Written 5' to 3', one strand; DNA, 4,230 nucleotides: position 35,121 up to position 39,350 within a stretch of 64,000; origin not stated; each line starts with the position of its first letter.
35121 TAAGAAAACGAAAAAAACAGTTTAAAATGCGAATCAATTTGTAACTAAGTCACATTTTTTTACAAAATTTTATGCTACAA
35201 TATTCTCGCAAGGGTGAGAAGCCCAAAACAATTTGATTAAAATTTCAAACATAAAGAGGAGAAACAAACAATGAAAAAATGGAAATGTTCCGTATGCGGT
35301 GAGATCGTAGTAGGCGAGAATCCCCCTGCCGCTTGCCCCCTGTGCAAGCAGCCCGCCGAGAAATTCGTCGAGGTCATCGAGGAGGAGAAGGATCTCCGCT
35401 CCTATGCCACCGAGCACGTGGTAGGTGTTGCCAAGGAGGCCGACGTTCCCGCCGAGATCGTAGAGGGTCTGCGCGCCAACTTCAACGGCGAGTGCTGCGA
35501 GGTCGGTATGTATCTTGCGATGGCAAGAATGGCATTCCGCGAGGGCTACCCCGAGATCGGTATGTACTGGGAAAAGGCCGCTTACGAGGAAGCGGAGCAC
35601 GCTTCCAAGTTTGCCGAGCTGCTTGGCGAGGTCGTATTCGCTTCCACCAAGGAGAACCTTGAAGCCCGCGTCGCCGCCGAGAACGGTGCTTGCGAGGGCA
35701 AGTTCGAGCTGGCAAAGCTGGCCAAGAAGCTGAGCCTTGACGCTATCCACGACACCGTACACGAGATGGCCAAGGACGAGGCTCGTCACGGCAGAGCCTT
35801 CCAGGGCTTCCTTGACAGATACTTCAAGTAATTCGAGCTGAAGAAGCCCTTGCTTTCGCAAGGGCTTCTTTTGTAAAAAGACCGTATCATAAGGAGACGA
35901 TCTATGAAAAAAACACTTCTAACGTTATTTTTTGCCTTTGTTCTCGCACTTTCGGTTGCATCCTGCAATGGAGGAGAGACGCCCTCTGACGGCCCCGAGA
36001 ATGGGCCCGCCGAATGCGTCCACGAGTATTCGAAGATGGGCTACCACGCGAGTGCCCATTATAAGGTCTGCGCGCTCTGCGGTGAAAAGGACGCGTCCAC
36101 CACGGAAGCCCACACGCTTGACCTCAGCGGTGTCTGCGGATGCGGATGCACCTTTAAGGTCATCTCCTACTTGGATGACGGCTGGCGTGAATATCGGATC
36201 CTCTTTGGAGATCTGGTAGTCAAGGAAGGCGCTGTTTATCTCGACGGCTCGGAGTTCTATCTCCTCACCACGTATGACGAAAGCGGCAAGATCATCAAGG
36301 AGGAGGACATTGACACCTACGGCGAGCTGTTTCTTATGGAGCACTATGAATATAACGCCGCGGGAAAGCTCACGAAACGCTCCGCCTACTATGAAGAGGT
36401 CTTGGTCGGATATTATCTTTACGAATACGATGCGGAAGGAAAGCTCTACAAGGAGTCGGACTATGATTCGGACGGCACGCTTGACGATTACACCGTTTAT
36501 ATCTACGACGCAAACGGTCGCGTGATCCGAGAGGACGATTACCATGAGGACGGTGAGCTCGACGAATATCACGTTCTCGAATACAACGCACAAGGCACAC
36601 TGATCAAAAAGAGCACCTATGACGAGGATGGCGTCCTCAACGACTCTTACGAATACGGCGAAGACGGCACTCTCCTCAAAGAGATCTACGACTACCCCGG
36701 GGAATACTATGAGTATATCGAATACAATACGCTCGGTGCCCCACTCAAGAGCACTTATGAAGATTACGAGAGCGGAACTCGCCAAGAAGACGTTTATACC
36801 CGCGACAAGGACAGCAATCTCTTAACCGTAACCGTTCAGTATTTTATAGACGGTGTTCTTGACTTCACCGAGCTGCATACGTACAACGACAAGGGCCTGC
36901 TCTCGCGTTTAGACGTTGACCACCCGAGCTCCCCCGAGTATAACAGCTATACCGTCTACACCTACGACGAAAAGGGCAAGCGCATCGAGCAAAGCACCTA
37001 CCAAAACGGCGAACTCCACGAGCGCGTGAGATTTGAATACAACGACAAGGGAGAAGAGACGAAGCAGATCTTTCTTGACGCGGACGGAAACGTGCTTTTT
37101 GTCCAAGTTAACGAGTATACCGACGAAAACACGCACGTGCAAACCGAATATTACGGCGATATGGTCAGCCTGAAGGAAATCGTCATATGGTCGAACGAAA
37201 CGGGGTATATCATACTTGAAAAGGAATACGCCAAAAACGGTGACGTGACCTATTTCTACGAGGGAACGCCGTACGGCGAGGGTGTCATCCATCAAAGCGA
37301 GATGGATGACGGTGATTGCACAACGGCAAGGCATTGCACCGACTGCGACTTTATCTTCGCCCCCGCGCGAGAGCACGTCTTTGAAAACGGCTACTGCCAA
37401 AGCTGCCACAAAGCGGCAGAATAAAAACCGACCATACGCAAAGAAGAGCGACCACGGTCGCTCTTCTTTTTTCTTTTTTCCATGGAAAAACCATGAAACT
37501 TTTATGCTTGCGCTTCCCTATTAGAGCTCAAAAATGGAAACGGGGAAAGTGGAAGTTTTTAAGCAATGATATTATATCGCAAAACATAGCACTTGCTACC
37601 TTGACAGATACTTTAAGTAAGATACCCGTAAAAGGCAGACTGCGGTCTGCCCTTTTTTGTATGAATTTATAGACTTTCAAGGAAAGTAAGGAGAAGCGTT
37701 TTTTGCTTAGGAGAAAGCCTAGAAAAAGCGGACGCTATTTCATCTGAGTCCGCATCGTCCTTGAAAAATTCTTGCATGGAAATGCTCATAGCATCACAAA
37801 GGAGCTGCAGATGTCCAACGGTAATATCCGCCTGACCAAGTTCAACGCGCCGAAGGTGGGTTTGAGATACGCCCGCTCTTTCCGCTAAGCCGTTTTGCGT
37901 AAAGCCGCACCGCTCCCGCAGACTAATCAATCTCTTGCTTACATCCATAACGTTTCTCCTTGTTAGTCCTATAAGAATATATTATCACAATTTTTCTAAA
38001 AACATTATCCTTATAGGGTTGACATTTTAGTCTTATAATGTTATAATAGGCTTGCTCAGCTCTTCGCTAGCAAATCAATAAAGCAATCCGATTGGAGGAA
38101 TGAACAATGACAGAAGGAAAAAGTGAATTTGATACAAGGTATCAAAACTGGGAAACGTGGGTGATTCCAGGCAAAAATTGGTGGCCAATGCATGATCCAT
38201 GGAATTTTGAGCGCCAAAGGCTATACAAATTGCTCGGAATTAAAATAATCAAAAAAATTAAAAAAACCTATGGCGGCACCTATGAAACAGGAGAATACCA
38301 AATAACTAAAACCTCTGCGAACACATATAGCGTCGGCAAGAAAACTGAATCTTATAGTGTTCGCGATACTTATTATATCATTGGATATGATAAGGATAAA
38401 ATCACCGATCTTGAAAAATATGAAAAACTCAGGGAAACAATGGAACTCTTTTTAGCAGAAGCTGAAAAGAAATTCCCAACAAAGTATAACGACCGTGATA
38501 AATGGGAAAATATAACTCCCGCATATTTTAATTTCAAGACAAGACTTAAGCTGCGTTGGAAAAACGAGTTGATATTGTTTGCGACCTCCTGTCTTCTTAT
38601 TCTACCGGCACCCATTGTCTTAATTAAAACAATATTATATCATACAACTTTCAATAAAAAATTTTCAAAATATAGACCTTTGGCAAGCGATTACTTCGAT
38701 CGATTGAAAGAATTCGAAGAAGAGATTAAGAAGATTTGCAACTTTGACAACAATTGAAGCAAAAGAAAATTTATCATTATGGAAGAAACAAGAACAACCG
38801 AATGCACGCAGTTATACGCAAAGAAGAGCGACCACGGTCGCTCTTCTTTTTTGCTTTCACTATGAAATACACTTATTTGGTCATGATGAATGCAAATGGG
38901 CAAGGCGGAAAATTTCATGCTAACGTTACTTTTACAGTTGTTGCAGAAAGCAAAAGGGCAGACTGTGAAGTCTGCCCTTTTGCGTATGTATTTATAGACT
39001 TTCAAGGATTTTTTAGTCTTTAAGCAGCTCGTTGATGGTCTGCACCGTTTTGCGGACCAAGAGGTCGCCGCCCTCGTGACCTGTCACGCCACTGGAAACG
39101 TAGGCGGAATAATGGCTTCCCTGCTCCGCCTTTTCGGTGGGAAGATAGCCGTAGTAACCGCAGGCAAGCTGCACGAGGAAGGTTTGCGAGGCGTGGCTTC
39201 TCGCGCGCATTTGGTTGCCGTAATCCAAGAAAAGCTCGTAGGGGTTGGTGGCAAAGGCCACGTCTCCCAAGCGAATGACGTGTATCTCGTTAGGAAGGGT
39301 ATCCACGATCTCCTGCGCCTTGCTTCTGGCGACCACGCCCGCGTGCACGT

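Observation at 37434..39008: Low-GC two-gene islet (XRE repressor plus unknown 216-aa ORF) bracketed by a duplicated pair of terminators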

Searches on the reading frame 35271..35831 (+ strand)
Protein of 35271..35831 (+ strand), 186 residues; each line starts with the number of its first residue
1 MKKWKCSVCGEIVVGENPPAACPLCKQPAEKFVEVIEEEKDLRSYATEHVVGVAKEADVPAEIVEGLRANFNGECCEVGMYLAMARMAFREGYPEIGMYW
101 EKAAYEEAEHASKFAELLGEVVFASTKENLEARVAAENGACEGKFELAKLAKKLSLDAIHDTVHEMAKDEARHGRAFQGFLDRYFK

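Call 31: find_encoding_contigs(protein=window:35271-35831:+, flank=10000, max_places=10)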
Protein window:35271-35831:+ (186 aa): no gene with exactly this product is on record in the collection.

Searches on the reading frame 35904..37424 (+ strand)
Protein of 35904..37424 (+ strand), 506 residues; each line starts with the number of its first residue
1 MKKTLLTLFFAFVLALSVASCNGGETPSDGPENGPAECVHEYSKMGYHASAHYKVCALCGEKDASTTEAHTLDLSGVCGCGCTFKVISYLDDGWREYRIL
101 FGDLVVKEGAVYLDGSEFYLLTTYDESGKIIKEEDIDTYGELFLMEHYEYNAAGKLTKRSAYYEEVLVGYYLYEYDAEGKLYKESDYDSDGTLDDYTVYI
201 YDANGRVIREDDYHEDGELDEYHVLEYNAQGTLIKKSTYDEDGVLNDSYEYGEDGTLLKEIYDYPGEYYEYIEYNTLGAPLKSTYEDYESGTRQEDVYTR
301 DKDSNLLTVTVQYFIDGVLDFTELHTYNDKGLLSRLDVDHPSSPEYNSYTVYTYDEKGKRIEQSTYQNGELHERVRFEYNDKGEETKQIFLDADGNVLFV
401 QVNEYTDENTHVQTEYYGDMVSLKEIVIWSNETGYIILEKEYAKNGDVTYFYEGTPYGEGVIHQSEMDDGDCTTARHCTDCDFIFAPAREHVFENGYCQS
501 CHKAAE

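Call 8: search_protein_families(library=pfam, proteins=[window:35904-37424:+], max_evalue=0.01)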
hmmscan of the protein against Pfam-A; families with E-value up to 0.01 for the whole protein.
window:35904-37424:+ (506 aa): 1 family
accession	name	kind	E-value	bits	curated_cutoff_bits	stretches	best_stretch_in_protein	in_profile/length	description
PF07661.19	MORN_2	-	0.0082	16.7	29.6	0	351-368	5-22/22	MORN repeat variant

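Call 58: search_protein_families(library=ncbifam, proteins=[window:35904-37424:+], max_evalue=0.01)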
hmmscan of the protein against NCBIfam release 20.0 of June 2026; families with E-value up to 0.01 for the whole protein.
window:35904-37424:+ (506 aa): 1 family
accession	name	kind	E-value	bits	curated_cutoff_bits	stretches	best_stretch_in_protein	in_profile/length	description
NF050142.1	PG1828_fam_lipo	equivalog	0.0081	16.9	50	0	1-27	1-25/59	PG1828 family lipoprotein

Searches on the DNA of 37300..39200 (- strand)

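Call 49: search_rna_families(source=window, start=37300, end=39200, threshold=evalue, max_evalue=1)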
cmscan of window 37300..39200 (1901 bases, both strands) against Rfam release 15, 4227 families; matches with E-value up to 1: 9.
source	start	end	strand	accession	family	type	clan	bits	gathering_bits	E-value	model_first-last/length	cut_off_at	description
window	38811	38984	+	RF01808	MicX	Gene; sRNA;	-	29.9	75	0.00032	1-194/194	no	MicX Vibrio cholerae sRNA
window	37381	37477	-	RF01808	MicX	Gene; sRNA;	-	27.9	75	0.0011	1-194/194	no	MicX Vibrio cholerae sRNA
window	37431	37660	+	RF01808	MicX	Gene; sRNA;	-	26.5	75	0.0025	1-194/194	no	MicX Vibrio cholerae sRNA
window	38704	38852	+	RF01673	PhrS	Gene; sRNA;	-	23.9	37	0.0023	1-212/212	no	PhrS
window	38814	38855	+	RF00143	mir-6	Gene; miRNA;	CL00083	22.6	58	0.51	1-74/74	no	mir-6 microRNA precursor family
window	37434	37475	+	RF00143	mir-6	Gene; miRNA;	CL00083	22.5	58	0.54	1-74/74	no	mir-6 microRNA precursor family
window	37437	37623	-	RF01673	PhrS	Gene; sRNA;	-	21.5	37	0.01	1-212/212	no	PhrS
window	38763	38857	-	RF01808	MicX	Gene; sRNA;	-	20.7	75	0.089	1-194/194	no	MicX Vibrio cholerae sRNA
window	38948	39024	-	RF02377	SurA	Gene; sRNA;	-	20.3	100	0.0089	1-279/279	no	SurA sRNA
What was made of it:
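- Tried and rejected: Rfam matches only pick up terminators, far below gathering scores (call 49).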

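Call 71: search_rna_families(sources=[L123, L105, L099, L103, L085, L091], threshold=gathering)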
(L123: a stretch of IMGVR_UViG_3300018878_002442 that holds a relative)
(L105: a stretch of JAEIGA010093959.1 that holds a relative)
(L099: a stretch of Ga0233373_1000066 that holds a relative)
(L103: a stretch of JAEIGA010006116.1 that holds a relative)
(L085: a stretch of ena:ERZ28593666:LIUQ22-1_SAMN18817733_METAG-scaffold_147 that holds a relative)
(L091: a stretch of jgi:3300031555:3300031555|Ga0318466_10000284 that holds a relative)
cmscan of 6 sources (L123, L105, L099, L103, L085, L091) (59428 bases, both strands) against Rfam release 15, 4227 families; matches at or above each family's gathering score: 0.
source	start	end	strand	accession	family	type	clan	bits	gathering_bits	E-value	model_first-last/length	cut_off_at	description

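Call 80: search_dna_similar(query=window:37660-38050:-, collection=phages, mode=distant, max_evalue=0.001, max_rows=10)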
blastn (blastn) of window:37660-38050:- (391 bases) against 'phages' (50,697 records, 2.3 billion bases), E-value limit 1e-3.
No match.

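Call 81: search_dna_similar(query=window:37660-38050:-, collection=plasmids, mode=distant, max_evalue=0.001, max_rows=10)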
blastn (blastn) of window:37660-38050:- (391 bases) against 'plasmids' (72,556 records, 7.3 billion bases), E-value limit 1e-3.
No match.
